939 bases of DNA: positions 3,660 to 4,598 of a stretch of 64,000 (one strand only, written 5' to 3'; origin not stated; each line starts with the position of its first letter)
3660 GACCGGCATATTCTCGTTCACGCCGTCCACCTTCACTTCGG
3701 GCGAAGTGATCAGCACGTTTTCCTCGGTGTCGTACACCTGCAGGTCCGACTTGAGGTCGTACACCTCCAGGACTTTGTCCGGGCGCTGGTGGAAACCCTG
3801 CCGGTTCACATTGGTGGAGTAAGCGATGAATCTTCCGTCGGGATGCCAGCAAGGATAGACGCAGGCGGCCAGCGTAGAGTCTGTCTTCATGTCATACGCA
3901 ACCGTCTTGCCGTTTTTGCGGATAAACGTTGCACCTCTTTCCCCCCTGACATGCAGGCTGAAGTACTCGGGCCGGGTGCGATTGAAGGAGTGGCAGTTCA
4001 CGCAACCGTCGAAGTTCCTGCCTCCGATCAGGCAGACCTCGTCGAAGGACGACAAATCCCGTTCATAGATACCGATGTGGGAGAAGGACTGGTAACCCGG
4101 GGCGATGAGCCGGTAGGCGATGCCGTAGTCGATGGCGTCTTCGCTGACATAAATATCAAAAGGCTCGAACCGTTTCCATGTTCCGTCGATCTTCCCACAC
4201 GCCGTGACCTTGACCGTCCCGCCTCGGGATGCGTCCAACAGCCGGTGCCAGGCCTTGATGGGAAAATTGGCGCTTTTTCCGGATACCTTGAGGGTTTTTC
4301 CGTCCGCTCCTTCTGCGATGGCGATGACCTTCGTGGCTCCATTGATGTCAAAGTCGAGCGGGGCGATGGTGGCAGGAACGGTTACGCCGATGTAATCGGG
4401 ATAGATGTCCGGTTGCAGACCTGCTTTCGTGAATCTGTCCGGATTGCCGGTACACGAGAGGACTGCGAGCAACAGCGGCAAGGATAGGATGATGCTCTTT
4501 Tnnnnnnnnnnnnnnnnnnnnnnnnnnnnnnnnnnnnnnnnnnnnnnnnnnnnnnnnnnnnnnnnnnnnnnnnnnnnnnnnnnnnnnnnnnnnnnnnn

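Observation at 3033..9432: Tandemly duplicated, uncharacterised two-gene module: polytopic membrane protein plus CxxCH beta-propeller lipoprotein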

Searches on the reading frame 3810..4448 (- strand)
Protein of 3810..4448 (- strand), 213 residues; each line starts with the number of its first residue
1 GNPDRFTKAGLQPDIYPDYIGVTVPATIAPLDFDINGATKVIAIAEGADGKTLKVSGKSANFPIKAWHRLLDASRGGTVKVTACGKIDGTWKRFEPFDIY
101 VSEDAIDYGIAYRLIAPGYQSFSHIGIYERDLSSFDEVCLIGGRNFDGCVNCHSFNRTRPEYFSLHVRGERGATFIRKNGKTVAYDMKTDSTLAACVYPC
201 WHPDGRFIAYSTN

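Call 58: search_protein_representatives(alignment_id=A3)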
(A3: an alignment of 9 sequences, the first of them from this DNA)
Query: 9 sequences, 214 profile positions. Proteins with E-value up to 0.001 (for the whole library): 1666; up to 1e-10: 929; up to 1e-30: 386. The best 150 are listed.
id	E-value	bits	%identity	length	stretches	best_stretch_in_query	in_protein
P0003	1.3e-101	354.8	-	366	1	3-214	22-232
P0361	2.2e-86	305.0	-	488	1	4-214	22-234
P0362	7.0e-82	290.3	-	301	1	4-214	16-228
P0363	1.3e-81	289.4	-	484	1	2-214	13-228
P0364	3.2e-79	281.6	-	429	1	5-214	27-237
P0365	5.4e-78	277.6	-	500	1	4-214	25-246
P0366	3.1e-77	275.1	-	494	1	8-214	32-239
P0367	8.2e-74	263.9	-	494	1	3-214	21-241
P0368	6.3e-73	261.0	-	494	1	8-214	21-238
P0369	2.0e-72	259.4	-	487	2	4-214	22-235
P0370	4.3e-71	255.0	-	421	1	4-214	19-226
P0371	1.9e-70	252.9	-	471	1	5-214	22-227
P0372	1.8e-69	249.7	-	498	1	4-214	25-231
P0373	2.1e-69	249.5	-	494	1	6-214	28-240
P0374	6.9e-69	247.8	-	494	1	4-214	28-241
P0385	2.1e-63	229.9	-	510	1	8-214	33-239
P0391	1.2e-61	224.2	-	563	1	4-214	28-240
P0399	1.3e-59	217.4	-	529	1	6-214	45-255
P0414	2.4e-57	210.1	-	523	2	2-214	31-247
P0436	1.8e-52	194.1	-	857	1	11-214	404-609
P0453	1.4e-50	188.0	-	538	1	6-214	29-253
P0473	4.0e-49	183.2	-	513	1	4-214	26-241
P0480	9.8e-49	181.9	-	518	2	4-214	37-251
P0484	2.5e-48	180.6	-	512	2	5-214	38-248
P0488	3.4e-48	180.2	-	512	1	4-214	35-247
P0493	1.1e-47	178.5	-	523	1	4-214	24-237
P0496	1.7e-47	177.9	-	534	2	7-214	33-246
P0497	2.1e-47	177.6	-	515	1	5-214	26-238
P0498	2.1e-47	177.6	-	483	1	6-213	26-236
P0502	2.5e-47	177.3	-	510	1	4-213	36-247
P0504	2.7e-47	177.2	-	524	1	6-214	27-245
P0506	3.5e-47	176.9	-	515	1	10-214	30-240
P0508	6.5e-47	176.0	-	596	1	6-214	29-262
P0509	1.1e-46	175.3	-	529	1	4-214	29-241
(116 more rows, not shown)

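Call 59: search_protein_families(library=pfam, proteins=[P0436, P0508, P0391], max_evalue=0.01)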
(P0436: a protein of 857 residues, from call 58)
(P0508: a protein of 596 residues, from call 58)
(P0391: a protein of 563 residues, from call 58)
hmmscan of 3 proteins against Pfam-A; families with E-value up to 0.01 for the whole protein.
P0436 (857 aa): 3 families
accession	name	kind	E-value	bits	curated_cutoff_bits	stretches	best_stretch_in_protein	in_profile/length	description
PF19529.4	DUF6057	-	3.5e-63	214.8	29.8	1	2-398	39-421/569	Family of unknown function (DUF6057)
PF07676.18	PD40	-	1.6e-17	63.4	20.9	2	653-671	9-27/38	WD40-like Beta Propeller Repeat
PF00930.27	DPPIV_N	-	0.00014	21.2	22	0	617-670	10-60/354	Dipeptidyl peptidase IV (DPP IV) N-terminal region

P0508 (596 aa): 1 family
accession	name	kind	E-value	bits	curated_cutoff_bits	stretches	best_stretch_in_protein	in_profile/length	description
PF07676.18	PD40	-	1.9e-12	47.2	20.9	1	305-324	8-27/38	WD40-like Beta Propeller Repeat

P0391 (563 aa): 1 family
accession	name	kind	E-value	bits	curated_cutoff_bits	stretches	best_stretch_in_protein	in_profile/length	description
PF00152.25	tRNA-synt_2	-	4.1e-59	200.6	25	1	239-557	29-307/308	tRNA synthetases class II (D, K and N)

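Call 64: list_cluster_members(proteins=[P0361, P0365, P0372, P0385, P0399, P0414, P0453, P0493, P0508, P0509])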
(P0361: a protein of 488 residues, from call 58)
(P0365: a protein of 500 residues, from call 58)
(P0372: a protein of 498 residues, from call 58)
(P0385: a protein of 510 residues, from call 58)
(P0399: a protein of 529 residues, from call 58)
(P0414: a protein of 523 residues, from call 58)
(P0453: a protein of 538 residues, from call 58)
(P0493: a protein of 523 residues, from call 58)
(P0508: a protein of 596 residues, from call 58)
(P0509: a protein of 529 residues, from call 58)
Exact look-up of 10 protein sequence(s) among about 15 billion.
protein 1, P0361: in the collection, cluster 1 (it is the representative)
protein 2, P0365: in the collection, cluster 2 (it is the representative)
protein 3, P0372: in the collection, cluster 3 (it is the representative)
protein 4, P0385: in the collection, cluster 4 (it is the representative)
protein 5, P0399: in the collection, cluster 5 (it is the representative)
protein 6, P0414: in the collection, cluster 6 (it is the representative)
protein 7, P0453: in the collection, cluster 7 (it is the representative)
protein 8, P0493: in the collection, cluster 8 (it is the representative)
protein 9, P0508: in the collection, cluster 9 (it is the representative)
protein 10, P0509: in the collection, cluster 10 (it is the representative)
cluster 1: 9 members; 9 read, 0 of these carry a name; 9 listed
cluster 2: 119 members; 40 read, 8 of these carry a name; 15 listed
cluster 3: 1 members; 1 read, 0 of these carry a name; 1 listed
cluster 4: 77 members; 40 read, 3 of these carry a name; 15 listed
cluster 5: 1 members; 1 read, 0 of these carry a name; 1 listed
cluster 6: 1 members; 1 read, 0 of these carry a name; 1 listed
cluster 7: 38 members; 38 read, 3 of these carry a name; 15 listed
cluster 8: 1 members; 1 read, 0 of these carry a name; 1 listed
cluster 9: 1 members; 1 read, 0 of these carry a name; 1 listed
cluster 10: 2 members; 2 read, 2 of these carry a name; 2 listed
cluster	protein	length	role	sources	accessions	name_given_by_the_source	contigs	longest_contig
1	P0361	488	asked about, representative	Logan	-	-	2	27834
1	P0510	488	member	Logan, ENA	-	-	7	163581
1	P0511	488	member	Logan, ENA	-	-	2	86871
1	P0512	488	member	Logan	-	-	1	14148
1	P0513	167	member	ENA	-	-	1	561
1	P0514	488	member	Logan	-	-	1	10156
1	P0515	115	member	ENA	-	-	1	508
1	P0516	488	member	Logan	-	-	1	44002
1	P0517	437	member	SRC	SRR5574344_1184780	-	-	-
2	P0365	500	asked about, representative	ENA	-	-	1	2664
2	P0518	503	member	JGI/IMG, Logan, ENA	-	hypothetical protein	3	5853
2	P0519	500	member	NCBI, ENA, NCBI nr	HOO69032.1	MAG TPA: hypothetical protein PLQ26_02555 [Bacteroidales bacterium] | hypothetical protein [Bacteroidales bacterium]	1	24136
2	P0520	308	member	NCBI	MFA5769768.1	MAG: hypothetical protein WC871_09555, partial [Bacteroidales bacterium]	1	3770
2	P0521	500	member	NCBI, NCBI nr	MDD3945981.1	MAG: hypothetical protein PHS38_14915 [Bacteroidales bacterium] | hypothetical protein [Bacteroidales bacterium]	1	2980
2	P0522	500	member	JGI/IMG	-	hypothetical protein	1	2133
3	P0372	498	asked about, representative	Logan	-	-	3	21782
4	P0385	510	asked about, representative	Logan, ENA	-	-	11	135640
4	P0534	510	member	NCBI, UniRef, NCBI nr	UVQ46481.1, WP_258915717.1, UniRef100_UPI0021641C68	hypothetical protein NXY11_25705 [Parabacteroides faecis] | TolB family protein n=1 Tax=Parabacteroides faecis TaxID=1217282 RepID=UPI0021641C68 | hypothetical protein [Parabacteroides faecis]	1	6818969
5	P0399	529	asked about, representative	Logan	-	-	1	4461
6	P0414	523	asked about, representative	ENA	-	-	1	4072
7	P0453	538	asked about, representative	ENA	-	-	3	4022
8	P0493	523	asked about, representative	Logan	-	-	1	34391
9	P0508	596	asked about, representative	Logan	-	-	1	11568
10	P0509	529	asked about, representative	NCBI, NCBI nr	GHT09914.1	cytochrome c biosynthesis protein [Planctomycetales bacterium]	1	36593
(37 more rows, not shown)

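Call 65: find_encoding_contigs(protein=P0509, flank=10000, max_places=2)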
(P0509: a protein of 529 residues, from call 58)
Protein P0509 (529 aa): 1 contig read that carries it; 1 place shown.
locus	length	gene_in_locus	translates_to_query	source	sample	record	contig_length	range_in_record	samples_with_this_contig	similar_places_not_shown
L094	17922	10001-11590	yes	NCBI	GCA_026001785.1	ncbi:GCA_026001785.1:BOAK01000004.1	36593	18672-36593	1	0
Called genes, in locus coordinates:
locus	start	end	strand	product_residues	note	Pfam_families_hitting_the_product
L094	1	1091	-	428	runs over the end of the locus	PF00753:Lactamase_B (weak)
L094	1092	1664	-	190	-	PF01252:Peptidase_A8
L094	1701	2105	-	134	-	PF00072:Response_reg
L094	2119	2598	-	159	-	PF03975:CheD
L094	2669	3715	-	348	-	PF00072:Response_reg, PF01339:CheB_methylest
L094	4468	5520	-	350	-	-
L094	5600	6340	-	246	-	PF05096:Glu_cyclase_2, PF21959:DUF6923 (faint)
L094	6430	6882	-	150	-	PF00380:Ribosomal_S9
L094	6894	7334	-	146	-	PF00572:Ribosomal_L13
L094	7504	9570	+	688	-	PF16697:Yop-YscD_cpl, PF00498:FHA, PF13185:GAF_2 (faint), PF00158:Sigma54_activat, PF14532:Sigma54_activ_2, PF07724:AAA_2 (weak), PF25601:AAA_lid_14, PF02954:HTH_8, +2 more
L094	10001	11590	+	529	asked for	PF26549:Tricorn_N (faint), PF07676:PD40 (faint), PF26550:Tricorn_2nd (faint)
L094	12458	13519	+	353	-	PF19529:DUF6057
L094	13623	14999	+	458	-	PF04413:Glycos_transf_N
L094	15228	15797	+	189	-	-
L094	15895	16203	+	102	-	-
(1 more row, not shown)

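Call 66: find_encoding_contigs(protein=P0534, flank=10000, max_places=2)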
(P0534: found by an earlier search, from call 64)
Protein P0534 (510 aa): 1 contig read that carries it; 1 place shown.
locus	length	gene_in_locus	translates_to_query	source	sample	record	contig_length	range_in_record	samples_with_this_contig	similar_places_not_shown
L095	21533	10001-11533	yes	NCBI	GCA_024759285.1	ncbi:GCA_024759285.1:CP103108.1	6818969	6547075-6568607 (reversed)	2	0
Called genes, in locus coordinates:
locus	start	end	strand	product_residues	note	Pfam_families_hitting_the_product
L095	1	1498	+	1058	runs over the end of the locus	PF13620:CarboxypepD_reg, PF13715:CarbopepD_reg_2, PF07715:Plug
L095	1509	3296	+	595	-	PF14322:SusD-like_3, PF07980:SusD_RagB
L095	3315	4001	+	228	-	PF12866:DUF3823, PF18003:DUF3823_C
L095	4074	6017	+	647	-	PF07719:TPR_2 (faint)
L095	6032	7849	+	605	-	PF02543:Carbam_trans_N, PF16861:Carbam_trans_C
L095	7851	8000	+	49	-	PF19451:DUF5989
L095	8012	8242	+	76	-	-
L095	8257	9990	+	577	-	PF19529:DUF6057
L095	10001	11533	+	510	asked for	PF26549:Tricorn_N (faint), PF26550:Tricorn_2nd (faint), PF07676:PD40 (faint)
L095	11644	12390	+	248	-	PF02405:MlaE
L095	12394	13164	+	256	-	PF00005:ABC_tran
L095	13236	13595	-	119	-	PF07980:SusD_RagB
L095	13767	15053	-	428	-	PF00438:S-AdoMet_synt_N, PF02772:S-AdoMet_synt_M, PF02773:S-AdoMet_synt_C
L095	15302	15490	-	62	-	-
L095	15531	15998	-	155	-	PF01288:HPPK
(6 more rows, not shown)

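Call 75: list_cluster_members(proteins=[P0496, P0497, P0498, P0502, P0504, P0506, P0488, P0484, P0480, P0473])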
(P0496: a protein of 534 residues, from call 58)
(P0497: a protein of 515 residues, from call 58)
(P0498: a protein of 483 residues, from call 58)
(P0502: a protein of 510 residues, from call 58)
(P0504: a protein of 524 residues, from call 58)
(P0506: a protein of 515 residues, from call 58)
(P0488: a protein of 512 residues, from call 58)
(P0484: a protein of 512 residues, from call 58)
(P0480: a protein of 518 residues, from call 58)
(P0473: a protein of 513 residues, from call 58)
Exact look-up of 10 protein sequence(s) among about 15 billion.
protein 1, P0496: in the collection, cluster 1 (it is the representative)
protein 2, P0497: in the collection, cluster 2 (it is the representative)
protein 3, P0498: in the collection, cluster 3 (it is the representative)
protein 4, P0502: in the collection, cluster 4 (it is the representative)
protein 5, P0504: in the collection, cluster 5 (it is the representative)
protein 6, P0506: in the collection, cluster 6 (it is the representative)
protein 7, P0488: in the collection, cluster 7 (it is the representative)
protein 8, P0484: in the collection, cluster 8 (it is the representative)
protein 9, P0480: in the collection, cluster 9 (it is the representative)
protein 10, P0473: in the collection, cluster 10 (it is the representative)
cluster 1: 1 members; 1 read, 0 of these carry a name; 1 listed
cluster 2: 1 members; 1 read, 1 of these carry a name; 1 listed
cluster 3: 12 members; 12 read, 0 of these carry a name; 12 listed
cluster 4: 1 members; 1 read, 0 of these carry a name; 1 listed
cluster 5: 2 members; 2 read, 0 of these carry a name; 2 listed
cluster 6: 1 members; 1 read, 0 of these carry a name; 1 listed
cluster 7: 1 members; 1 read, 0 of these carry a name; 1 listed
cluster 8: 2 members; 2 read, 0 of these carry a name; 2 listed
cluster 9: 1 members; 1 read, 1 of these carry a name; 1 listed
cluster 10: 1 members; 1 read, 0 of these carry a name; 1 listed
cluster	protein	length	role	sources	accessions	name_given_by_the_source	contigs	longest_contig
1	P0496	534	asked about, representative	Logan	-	-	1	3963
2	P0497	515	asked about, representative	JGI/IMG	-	hypothetical protein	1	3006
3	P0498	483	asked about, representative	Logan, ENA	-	-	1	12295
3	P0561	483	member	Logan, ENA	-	-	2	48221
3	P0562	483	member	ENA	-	-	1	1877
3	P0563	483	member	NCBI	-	-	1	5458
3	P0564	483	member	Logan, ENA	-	-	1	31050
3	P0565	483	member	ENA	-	-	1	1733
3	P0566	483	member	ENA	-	-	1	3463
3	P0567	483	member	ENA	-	-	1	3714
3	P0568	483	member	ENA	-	-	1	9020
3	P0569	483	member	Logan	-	-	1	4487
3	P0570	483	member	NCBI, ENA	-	-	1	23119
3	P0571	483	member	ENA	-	-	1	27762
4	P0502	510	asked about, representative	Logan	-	-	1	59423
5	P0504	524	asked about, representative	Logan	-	-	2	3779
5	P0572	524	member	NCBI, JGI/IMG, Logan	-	-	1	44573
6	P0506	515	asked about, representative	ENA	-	-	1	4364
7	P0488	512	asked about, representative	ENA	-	-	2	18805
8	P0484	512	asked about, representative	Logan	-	-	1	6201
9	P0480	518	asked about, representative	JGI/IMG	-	hypothetical protein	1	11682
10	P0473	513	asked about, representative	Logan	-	-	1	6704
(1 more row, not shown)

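Call 76: find_encoding_contigs(protein=P0502, flank=9000, max_places=1)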
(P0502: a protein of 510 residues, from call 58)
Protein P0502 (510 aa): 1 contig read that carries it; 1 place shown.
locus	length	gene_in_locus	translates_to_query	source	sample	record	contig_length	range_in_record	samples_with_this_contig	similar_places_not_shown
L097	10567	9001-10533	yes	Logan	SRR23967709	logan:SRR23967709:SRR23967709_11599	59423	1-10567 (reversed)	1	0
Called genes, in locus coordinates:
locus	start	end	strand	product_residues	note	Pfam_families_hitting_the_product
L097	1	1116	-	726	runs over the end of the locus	PF03781:FGE-sulfatase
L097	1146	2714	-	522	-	PF03781:FGE-sulfatase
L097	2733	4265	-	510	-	PF03781:FGE-sulfatase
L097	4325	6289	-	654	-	PF03781:FGE-sulfatase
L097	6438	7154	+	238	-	-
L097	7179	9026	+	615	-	PF19529:DUF6057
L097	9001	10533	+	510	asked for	PF07676:PD40 (faint), PF26550:Tricorn_2nd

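Call 77: find_encoding_contigs(protein=P0572, flank=9000, max_places=1)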
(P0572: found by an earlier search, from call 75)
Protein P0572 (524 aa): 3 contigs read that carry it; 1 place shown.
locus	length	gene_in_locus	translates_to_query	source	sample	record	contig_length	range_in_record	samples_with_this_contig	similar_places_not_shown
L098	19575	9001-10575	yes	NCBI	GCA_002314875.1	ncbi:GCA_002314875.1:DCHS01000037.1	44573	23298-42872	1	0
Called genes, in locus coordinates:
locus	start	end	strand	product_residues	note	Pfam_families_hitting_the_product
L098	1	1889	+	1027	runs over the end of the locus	-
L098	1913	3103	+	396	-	PF00275:EPSP_synthase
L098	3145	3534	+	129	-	-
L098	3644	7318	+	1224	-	PF00515:TPR_1 (faint), PF07719:TPR_2 (faint), PF13424:TPR_12 (faint), PF13181:TPR_8 (faint), PF13428:TPR_14 (faint), PF13432:TPR_16 (faint), PF14559:TPR_19 (faint)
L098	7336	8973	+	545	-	PF19529:DUF6057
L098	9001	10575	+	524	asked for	PF07676:PD40 (faint), PF26550:Tricorn_2nd (faint)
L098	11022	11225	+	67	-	PF10771:DUF2582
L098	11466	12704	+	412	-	PF03435:Sacchrp_dh_NADP, PF16653:Sacchrp_dh_C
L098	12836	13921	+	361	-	PF00154:RecA_N, PF08423:Rad51, PF06745:ATPase (weak), PF13479:AAA_24 (faint), PF21096:RecA_C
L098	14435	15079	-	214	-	PF20326:DUF6621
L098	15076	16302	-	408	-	PF01546:Peptidase_M20, PF07687:M20_dimer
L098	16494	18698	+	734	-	PF02838:Glyco_hydro_20b, PF07555:NAGidase, PF21809:Glyco_hydro_84_hel, PF18344:CBM32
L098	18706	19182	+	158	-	PF00383:dCMP_cyt_deam_1, PF14437:MafB19-deam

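Call 84: list_cluster_members(proteins=[P0436])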
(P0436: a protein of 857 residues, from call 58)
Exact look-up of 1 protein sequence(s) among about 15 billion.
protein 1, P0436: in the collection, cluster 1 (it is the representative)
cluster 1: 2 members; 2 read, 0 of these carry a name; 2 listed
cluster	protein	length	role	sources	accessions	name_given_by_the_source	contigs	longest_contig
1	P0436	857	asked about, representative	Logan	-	-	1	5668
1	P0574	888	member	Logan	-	-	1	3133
